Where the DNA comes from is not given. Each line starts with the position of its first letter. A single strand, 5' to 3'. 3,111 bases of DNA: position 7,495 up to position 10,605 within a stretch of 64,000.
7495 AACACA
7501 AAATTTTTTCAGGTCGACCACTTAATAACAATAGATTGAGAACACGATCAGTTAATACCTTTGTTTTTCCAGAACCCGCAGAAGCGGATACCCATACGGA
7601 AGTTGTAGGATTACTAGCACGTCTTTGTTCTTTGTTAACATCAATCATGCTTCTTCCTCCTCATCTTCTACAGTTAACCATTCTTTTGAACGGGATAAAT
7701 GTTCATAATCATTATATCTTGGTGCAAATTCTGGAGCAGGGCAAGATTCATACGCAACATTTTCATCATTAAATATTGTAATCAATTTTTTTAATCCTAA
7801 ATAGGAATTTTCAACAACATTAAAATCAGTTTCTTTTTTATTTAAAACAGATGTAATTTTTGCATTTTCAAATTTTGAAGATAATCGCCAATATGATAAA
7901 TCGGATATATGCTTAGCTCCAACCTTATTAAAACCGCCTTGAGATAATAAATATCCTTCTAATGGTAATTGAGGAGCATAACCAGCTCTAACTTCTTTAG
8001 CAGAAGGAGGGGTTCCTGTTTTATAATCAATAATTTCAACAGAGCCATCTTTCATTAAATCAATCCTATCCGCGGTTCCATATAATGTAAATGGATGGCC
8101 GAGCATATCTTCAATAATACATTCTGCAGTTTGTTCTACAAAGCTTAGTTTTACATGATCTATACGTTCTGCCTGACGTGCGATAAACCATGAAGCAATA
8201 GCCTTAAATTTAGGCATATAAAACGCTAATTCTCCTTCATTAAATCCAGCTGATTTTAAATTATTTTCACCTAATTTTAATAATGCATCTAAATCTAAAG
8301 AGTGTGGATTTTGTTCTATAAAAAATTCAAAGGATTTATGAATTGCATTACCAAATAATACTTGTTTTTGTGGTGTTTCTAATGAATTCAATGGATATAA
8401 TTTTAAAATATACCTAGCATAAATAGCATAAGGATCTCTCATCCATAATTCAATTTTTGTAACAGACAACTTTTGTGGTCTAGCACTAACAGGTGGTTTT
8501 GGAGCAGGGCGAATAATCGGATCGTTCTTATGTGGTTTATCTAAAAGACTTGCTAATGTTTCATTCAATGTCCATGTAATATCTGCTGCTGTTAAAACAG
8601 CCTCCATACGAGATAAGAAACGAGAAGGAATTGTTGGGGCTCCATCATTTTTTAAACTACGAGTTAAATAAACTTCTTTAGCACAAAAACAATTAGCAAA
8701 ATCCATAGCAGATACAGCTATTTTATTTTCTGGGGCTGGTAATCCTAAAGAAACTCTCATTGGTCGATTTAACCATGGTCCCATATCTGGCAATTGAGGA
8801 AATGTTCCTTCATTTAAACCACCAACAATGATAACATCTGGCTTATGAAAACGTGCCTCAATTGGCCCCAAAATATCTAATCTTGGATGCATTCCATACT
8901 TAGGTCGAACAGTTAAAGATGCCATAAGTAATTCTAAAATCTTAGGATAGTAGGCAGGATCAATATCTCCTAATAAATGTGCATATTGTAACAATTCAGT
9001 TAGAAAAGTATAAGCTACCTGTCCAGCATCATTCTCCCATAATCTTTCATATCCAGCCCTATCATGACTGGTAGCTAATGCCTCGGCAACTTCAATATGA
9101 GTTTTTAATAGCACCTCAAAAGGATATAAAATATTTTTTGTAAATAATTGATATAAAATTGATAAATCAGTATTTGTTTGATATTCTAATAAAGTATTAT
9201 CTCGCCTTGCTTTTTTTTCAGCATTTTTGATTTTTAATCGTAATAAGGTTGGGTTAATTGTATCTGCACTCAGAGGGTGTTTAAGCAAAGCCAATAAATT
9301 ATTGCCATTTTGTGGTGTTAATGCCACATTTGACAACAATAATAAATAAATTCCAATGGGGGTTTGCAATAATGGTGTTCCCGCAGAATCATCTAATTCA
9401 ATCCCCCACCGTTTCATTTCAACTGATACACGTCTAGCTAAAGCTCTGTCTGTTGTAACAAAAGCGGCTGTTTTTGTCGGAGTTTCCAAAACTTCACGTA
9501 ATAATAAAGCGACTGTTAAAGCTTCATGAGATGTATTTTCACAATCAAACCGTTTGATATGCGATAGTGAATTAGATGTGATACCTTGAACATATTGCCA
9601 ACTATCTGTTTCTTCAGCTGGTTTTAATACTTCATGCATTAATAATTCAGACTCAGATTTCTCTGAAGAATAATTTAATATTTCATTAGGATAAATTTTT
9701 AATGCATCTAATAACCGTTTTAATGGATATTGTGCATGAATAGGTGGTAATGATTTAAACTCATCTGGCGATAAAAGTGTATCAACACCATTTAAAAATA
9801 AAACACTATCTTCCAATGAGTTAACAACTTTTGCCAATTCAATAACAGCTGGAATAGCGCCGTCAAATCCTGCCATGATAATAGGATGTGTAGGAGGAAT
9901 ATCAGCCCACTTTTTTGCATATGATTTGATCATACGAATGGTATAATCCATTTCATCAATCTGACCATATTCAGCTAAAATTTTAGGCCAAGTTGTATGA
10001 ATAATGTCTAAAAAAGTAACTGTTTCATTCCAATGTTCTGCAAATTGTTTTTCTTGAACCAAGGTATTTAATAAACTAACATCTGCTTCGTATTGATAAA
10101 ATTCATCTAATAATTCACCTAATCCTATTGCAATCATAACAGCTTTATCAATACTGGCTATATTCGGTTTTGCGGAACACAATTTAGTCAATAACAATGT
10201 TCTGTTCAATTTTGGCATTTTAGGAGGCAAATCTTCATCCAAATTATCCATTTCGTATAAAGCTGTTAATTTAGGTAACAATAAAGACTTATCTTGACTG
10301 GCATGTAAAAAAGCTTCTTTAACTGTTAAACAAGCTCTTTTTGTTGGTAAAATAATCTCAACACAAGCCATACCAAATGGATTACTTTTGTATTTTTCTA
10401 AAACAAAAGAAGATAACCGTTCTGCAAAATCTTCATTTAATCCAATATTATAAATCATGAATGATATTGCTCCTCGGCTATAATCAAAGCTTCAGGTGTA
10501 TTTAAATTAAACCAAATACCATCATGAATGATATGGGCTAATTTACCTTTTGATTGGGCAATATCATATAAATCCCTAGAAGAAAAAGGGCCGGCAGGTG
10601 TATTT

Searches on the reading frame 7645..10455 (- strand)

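Call 93: search_protein_families(library=pfam, proteins=[window:7645-10455:-], max_evalue=0.001)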
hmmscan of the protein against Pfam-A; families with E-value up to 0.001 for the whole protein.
window:7645-10455:- (936 aa): 1 family
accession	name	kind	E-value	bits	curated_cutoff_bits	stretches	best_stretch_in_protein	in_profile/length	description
PF12705.13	PDDEXK_1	-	1.4e-21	78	22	1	663-881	2-213/247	PD-(D/E)XK nuclease superfamily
